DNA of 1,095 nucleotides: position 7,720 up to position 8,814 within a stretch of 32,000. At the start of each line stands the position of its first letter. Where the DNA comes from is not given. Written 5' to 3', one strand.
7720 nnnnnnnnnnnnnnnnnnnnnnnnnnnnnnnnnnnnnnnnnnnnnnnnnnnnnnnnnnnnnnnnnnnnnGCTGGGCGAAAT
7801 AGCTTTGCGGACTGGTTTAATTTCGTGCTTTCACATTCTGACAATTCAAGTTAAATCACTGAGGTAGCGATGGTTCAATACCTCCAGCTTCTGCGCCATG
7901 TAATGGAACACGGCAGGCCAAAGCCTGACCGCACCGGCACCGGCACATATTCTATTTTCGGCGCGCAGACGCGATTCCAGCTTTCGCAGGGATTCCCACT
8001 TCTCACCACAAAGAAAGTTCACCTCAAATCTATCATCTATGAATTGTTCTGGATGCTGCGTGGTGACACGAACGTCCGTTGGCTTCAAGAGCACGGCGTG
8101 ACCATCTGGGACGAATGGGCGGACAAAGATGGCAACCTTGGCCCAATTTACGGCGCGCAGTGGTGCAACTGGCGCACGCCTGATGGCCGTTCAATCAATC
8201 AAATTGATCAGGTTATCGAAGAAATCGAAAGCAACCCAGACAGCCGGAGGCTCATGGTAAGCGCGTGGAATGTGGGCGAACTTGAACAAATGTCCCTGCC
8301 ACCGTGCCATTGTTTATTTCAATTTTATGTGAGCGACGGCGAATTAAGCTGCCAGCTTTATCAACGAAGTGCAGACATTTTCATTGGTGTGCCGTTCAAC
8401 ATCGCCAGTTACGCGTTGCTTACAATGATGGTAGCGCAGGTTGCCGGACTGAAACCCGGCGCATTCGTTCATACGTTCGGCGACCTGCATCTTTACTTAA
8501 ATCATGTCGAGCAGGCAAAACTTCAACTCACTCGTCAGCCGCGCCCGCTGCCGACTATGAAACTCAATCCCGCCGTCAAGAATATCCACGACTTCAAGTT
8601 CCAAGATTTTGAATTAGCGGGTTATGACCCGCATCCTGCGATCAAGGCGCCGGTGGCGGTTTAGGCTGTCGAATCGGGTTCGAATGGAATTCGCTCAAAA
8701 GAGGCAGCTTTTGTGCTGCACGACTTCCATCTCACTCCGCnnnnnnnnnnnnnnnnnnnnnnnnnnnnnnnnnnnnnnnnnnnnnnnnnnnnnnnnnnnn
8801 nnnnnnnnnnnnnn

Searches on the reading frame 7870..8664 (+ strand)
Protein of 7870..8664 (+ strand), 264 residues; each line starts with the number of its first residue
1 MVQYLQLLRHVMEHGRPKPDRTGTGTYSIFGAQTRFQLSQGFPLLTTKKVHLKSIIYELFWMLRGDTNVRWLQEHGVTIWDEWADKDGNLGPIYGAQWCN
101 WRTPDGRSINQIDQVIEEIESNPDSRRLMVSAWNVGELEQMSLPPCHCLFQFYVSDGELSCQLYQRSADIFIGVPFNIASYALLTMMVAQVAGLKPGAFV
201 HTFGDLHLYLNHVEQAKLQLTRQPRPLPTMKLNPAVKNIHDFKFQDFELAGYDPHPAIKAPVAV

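Call 7: search_protein_families(library=pfam, proteins=[window:7870-8664:+])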
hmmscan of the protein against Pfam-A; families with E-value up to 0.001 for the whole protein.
window:7870-8664:+ (264 aa): 1 family
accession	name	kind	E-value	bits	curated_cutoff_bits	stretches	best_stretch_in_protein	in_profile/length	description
PF00303.24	Thymidylat_synt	-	1.7e-124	414.7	24.3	1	3-264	2-266/266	Thymidylate synthase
